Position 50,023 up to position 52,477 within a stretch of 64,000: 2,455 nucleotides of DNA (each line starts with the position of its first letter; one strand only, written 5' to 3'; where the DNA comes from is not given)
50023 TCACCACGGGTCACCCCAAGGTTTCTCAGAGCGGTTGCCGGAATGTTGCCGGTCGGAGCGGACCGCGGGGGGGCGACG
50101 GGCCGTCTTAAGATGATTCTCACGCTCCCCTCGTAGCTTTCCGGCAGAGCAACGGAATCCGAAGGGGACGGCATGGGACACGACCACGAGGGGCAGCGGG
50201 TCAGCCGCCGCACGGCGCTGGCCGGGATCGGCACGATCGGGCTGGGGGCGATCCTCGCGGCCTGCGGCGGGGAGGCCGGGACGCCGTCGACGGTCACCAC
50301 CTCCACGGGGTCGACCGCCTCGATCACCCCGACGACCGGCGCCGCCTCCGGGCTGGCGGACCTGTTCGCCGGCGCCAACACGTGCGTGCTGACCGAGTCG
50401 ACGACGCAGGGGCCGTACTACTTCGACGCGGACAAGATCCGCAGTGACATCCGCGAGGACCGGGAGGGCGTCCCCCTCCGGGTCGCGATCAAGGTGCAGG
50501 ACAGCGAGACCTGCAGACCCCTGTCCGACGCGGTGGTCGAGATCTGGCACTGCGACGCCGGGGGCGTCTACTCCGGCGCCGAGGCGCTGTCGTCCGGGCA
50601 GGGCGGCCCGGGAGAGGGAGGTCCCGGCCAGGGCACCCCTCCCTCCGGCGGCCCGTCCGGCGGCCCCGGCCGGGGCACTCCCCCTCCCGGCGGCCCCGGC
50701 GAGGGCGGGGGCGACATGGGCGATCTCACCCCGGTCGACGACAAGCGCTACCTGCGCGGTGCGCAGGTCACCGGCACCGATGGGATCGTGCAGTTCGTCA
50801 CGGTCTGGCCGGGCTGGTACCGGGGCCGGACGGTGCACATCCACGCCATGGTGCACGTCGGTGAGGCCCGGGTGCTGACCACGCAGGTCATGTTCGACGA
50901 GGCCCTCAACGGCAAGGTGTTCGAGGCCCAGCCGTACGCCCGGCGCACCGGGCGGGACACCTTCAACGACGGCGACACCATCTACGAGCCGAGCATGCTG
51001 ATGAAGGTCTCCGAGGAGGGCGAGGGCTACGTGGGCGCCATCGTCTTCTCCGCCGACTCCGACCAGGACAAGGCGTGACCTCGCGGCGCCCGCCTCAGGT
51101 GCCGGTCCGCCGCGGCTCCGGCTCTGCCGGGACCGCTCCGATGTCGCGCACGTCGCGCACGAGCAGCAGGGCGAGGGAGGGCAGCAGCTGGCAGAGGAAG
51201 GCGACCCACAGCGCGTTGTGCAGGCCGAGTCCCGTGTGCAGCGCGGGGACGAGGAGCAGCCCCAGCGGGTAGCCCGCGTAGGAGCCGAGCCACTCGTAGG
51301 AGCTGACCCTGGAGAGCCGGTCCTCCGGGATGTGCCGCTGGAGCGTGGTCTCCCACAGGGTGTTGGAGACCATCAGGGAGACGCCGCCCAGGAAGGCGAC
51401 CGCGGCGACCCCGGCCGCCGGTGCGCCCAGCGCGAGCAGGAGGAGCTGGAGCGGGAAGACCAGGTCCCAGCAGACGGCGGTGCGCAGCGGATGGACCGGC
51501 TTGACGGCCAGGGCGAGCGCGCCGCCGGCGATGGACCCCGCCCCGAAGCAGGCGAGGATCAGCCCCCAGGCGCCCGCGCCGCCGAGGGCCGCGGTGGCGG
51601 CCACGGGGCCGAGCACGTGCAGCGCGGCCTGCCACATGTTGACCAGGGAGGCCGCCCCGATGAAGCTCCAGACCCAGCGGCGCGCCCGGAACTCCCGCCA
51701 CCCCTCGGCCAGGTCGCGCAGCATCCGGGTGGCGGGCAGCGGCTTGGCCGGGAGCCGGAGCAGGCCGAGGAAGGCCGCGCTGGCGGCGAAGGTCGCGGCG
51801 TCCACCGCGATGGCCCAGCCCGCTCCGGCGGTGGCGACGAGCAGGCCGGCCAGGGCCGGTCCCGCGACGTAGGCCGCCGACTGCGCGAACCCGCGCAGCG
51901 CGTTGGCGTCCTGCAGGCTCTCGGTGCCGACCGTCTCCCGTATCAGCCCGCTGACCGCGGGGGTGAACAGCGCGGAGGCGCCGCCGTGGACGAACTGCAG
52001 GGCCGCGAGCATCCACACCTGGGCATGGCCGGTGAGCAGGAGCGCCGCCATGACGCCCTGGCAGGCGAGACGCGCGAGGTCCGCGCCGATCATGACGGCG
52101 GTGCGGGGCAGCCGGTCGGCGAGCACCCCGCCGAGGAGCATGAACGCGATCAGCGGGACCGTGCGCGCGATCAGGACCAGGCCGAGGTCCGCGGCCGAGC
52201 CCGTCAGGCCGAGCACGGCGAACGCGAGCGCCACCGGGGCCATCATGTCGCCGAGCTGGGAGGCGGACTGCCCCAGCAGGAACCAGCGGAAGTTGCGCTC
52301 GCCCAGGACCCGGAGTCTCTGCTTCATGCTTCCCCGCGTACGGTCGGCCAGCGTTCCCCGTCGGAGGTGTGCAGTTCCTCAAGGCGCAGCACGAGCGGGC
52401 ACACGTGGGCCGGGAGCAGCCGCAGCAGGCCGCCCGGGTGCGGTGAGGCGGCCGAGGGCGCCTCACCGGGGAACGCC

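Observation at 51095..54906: Possible RiPP-like cluster: SD-driven 35-aa sORF - SagB-type dehydrogenase - alanine-racemase-fold PLP enzyme - MFS exporter, no YcaO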

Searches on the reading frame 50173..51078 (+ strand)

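Call 4: search_protein_families(library=pfam, proteins=[window:50173-51078:+], max_evalue=0.01)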
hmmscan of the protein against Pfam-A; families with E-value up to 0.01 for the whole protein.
window:50173-51078:+ (301 aa): 1 family
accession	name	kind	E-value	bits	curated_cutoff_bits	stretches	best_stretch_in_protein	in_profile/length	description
PF00775.27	Dioxygenase_C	-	9.1e-10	38.7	27.3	1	85-136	13-63/182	Dioxygenase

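Call 5: search_protein_families(library=ncbifam, proteins=[window:50173-51078:+], max_evalue=0.01)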
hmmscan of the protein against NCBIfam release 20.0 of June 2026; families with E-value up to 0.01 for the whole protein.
window:50173-51078:+ (301 aa): 5 families
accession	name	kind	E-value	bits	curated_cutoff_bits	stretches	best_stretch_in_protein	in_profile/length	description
TIGR02465.1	chlorocat_1_2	equivalog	1.8e-08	33.9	359.25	1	73-136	67-132/246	chlorocatechol 1,2-dioxygenase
TIGR02438.1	catachol_actin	equivalog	2.4e-08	33.5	404.4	1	75-134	101-164/281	catechol 1,2-dioxygenase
TIGR02422.1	protocat_beta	equivalog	8.9e-06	25.5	296.4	0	79-134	32-92/220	protocatechuate 3,4-dioxygenase subunit beta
TIGR02439.1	catechol_proteo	equivalog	1.6e-05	24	392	1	91-134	117-160/285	catechol 1,2-dioxygenase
TIGR02423.1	protocat_alph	equivalog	2.9e-05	24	126.25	1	84-138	22-75/193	protocatechuate 3,4-dioxygenase subunit alpha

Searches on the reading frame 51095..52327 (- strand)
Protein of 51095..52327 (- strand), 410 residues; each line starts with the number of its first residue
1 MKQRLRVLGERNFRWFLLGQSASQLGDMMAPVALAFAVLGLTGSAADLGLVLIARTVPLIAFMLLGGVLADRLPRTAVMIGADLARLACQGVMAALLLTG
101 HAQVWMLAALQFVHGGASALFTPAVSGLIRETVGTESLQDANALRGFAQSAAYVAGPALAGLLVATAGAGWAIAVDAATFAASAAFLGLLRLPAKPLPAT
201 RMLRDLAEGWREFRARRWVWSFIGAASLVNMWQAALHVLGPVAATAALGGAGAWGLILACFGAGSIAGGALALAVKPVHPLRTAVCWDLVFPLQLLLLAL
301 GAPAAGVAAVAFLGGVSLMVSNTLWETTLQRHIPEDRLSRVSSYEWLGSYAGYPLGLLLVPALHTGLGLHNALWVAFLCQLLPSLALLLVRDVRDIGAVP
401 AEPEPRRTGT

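Call 4: search_protein_families(library=pfam, proteins=[window:51095-52327:-], max_evalue=0.01)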
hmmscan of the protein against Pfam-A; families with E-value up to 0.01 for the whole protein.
window:51095-52327:- (410 aa): 2 families
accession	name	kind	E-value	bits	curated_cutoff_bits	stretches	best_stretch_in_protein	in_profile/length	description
PF05977.19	MFS_3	-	1.4e-28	100.1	27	1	10-395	9-397/524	Transmembrane secretion effector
PF07690.21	MFS_1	-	7.5e-23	81.4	33.4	1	17-354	2-344/347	Major Facilitator Superfamily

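Call 5: search_protein_families(library=ncbifam, proteins=[window:51095-52327:-], max_evalue=0.01)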
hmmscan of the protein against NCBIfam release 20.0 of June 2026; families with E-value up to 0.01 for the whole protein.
window:51095-52327:- (410 aa): 12 families
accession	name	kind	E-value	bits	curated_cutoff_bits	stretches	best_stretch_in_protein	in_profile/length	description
TIGR00900.1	2A0121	subfamily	1.7e-59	202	319.6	1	13-365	1-361/364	H+ Antiporter protein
NF012178.0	tet_MFS_V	exception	6.8e-35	121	640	1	10-391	7-399/409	tetracycline efflux MFS transporter Tet(V)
NF007792.0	PRK10489.1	equivalog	1.9e-23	83.1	324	1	10-400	16-409/419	enterobactin transporter EntS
NF006386.0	PRK08633.1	equivalog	3.9e-15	54.7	1221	1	12-166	10-165/1147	acyl-[ACP]--phospholipid O-acyltransferase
NF000245.1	macrolide_MefA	exception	5.3e-14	52.1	675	1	16-363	14-369/405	macrolide efflux MFS transporter Mef(A)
NF052575.1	MFS_efflux_Tap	equivalog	1.7e-09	37.2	625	1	25-388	18-388/401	multidrug efflux MFS transporter Tap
NF000154.1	macrolide_MefEN2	exception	2.5e-08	33.6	800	1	18-345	13-346/401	macrolide efflux MFS transporter Mef(En2)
NF000246.1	macrolide_MefC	exception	2.1e-07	30.3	870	1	21-363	14-368/407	macrolide efflux MFS transporter Mef(C)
NF005291.0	PRK06814.1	equivalog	4.2e-07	28.2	1349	1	4-195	4-197/1140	acyl-[ACP]--phospholipid O-acyltransferase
NF000051.1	macrolide_MefB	exception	2.5e-05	23.4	800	1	13-272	11-273/409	macrolide efflux MFS transporter Mef(B)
TIGR00880.1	2_A_01_02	superfamily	5.8e-05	23.2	131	1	59-186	11-131/141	multidrug resistance protein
NF033135.1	cmx_cmrA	equivalog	0.0099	15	400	1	169-339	154-326/374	Cmx/CmrA family chloramphenicol efflux MFS transporter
